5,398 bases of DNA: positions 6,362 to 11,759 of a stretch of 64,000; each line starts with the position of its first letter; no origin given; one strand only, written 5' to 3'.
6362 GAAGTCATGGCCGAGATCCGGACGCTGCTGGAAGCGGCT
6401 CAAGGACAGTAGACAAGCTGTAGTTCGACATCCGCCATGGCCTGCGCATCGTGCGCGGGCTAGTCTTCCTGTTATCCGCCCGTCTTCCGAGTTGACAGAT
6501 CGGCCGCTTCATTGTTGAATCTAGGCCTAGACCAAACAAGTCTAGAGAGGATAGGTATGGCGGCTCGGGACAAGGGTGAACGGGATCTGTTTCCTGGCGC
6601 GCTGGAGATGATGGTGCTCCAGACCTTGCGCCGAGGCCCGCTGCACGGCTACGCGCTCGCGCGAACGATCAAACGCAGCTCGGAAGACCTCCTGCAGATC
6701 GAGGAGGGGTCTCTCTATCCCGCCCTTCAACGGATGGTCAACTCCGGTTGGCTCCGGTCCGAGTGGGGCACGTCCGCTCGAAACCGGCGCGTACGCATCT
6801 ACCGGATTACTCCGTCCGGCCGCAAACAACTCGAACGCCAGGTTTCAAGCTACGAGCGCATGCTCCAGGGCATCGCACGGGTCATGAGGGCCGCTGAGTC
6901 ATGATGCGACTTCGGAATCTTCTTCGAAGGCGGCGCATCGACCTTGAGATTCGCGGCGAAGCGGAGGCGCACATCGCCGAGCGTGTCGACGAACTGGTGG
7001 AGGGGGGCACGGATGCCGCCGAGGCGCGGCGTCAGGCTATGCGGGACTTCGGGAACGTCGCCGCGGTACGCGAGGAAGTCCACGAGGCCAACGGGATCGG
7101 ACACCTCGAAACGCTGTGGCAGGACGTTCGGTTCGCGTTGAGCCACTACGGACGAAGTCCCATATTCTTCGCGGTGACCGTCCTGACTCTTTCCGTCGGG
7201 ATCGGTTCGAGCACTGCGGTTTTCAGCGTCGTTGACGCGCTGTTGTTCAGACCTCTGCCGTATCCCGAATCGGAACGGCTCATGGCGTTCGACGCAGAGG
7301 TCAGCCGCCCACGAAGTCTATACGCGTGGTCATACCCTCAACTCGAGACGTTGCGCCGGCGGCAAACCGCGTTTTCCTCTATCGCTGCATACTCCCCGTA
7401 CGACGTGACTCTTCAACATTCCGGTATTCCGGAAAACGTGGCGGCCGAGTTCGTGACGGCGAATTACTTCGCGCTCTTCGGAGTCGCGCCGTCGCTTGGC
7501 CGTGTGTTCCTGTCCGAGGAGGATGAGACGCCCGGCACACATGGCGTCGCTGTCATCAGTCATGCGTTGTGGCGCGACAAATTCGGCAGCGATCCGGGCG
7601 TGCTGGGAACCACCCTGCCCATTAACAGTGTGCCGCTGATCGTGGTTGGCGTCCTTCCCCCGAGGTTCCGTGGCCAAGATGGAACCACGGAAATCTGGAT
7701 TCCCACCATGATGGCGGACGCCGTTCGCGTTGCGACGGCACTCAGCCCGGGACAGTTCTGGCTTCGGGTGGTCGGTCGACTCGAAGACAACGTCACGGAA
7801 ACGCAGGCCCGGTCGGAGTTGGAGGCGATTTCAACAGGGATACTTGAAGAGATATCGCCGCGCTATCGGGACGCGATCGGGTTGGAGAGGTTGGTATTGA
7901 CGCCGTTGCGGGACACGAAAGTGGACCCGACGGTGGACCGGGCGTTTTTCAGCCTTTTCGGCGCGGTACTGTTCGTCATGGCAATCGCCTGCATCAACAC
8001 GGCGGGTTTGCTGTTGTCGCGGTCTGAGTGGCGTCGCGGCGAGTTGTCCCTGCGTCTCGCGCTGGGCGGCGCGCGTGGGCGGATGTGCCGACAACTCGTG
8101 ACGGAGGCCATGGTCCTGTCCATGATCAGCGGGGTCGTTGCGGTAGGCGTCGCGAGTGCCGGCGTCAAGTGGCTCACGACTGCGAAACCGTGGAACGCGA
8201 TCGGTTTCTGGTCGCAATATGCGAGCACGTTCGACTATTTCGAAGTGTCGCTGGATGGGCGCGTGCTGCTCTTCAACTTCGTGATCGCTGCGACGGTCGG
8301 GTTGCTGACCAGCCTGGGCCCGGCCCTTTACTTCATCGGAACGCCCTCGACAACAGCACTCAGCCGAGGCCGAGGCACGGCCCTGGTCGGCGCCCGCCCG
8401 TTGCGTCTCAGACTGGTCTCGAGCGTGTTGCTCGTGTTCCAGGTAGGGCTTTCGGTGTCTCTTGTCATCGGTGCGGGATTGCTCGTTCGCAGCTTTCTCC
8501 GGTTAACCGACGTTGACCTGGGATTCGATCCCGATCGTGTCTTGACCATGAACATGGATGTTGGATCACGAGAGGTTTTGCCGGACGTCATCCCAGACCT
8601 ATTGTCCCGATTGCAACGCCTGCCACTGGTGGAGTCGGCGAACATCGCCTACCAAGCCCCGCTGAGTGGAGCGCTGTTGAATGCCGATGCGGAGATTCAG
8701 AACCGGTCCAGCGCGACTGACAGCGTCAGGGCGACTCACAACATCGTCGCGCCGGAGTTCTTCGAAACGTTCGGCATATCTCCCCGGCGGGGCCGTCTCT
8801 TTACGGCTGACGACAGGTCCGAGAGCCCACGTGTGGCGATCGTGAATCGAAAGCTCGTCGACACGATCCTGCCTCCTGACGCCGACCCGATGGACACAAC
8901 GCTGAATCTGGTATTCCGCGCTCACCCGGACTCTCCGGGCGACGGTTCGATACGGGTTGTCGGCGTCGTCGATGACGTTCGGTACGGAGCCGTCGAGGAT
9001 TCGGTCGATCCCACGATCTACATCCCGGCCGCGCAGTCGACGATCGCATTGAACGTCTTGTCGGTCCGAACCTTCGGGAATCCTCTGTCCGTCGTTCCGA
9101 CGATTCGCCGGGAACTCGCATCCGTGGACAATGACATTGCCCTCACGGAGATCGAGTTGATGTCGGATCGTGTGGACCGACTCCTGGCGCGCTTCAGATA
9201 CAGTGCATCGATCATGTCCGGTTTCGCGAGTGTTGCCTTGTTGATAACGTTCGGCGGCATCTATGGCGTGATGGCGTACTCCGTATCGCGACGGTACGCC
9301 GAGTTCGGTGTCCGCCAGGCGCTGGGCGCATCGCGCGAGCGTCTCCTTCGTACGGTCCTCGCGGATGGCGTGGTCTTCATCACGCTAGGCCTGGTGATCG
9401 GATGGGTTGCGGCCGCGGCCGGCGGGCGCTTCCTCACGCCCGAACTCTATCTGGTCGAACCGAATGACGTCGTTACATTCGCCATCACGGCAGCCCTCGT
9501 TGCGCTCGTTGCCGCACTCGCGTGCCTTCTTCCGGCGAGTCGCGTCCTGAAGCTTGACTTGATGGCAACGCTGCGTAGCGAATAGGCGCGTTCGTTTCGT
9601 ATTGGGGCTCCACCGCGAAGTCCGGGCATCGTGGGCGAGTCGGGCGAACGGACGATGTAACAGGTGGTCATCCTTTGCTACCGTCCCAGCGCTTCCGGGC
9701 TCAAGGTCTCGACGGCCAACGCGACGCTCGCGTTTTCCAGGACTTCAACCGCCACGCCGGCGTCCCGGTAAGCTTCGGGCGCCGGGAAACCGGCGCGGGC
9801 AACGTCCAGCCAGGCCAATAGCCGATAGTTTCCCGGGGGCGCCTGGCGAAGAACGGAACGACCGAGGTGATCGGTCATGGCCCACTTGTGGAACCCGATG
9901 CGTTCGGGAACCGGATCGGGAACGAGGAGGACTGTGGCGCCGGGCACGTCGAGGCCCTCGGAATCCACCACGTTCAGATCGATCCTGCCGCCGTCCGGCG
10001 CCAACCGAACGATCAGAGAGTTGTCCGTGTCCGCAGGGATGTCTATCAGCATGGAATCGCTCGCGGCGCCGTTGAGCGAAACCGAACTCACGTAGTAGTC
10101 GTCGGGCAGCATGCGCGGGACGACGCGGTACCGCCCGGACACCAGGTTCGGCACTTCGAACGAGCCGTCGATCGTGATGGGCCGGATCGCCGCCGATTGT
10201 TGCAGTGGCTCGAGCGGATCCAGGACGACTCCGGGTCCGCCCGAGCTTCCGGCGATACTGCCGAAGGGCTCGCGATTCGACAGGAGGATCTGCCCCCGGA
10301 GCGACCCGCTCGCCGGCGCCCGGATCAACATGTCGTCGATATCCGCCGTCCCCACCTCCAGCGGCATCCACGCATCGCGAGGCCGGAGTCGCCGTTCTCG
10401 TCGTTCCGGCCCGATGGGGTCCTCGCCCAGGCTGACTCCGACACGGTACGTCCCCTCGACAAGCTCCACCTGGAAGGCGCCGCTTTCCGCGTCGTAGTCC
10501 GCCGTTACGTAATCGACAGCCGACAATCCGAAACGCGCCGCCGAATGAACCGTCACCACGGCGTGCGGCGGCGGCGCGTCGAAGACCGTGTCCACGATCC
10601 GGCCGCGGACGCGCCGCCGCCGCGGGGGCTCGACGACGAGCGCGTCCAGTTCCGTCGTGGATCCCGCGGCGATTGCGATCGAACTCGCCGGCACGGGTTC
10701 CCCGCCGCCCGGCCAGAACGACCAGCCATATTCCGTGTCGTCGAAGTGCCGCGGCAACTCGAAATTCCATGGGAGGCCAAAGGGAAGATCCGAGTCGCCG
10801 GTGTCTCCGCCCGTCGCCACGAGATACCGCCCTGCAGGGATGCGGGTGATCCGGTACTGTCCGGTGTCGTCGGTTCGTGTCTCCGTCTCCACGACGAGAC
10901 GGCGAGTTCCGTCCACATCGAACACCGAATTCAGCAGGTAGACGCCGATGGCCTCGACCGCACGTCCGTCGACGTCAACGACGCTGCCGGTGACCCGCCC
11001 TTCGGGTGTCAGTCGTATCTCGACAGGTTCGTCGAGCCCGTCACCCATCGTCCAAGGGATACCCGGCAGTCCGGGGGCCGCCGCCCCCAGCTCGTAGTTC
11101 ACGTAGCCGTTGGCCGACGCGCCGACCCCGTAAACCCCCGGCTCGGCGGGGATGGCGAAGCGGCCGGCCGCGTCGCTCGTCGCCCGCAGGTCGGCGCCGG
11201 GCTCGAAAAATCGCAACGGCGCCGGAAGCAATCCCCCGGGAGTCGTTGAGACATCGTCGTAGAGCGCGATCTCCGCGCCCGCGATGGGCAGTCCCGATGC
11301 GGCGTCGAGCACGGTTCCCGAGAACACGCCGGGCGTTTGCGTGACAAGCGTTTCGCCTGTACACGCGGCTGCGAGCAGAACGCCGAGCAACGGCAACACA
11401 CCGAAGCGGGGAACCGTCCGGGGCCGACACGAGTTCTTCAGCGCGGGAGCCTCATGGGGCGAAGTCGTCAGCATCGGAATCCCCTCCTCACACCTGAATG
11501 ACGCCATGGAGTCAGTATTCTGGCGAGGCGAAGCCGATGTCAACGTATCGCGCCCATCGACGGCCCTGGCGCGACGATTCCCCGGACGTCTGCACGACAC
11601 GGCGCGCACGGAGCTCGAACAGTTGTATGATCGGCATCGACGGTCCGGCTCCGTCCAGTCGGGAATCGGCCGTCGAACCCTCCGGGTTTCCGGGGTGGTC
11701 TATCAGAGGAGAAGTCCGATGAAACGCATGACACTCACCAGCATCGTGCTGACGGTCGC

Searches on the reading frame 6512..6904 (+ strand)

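Call 67: search_protein_families(library=pfam, proteins=[window:6512-6904:+], max_evalue=0.001)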
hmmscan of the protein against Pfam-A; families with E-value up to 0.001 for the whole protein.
window:6512-6904:+ (130 aa): 1 family
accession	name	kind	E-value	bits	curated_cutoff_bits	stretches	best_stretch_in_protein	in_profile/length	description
PF03551.20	PadR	-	3.9e-21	75.3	27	1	35-108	1-74/75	Transcriptional regulator PadR-like family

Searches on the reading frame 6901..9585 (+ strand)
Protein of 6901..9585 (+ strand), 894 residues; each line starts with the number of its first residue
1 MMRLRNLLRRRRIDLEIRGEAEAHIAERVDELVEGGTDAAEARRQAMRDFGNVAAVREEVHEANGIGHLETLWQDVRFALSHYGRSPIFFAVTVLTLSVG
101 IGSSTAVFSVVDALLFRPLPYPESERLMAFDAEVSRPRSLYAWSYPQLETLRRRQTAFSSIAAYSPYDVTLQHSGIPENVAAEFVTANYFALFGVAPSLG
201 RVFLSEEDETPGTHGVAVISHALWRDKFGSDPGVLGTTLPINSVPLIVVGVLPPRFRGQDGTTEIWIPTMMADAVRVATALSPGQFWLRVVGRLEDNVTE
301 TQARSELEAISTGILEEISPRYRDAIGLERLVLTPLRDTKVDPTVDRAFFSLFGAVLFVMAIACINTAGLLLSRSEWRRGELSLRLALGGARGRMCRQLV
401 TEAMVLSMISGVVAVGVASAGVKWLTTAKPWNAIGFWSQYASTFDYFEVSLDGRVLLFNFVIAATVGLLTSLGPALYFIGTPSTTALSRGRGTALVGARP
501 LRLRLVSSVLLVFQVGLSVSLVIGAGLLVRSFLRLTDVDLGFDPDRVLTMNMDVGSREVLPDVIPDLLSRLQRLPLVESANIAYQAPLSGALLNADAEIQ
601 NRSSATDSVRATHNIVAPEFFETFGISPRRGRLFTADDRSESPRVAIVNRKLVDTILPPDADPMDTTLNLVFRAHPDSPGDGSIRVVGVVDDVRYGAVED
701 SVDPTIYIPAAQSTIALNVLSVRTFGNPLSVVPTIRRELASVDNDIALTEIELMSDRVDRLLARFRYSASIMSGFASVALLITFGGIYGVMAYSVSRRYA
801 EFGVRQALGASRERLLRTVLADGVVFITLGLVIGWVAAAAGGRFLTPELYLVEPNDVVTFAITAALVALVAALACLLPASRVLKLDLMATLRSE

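Call 67: search_protein_families(library=pfam, proteins=[window:6901-9585:+], max_evalue=0.001)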
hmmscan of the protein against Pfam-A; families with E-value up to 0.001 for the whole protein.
window:6901-9585:+ (894 aa): 2 families
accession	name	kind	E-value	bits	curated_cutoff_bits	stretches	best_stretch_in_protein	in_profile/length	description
PF12704.14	MacB_PCD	-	8.6e-38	131.1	27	2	91-309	2-206/207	MacB-like periplasmic core domain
PF02687.27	FtsX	-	4.7e-18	65.8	25.5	2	775-886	3-119/120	FtsX-like permease C-terminal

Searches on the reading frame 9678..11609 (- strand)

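Call 67: search_protein_families(library=pfam, proteins=[window:9678-11609:-], max_evalue=0.001)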
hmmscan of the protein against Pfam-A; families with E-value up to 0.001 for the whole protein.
window:9678-11609:- (643 aa): 5 families
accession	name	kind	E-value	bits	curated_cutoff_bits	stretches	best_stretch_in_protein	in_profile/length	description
PF13620.12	CarboxypepD_reg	-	4.8e-25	88.1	32.3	2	97-173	3-63/82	Carboxypeptidase regulatory-like domain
PF13715.12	CarbopepD_reg_2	-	3.8e-07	30.5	32.2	0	242-263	26-47/88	CarboxypepD_reg-like domain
PF14686.12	fn3_3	-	7.6e-05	22.8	24.4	0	244-263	29-48/75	Polysaccharide lyase family 4, domain II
PF17802.7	SpaA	-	0.00029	21.4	23.1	0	230-264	24-56/91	Prealbumin-like fold domain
PF17210.9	SdrD_B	-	0.00062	20.4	29.7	0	239-266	38-64/112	SdrD B-like domain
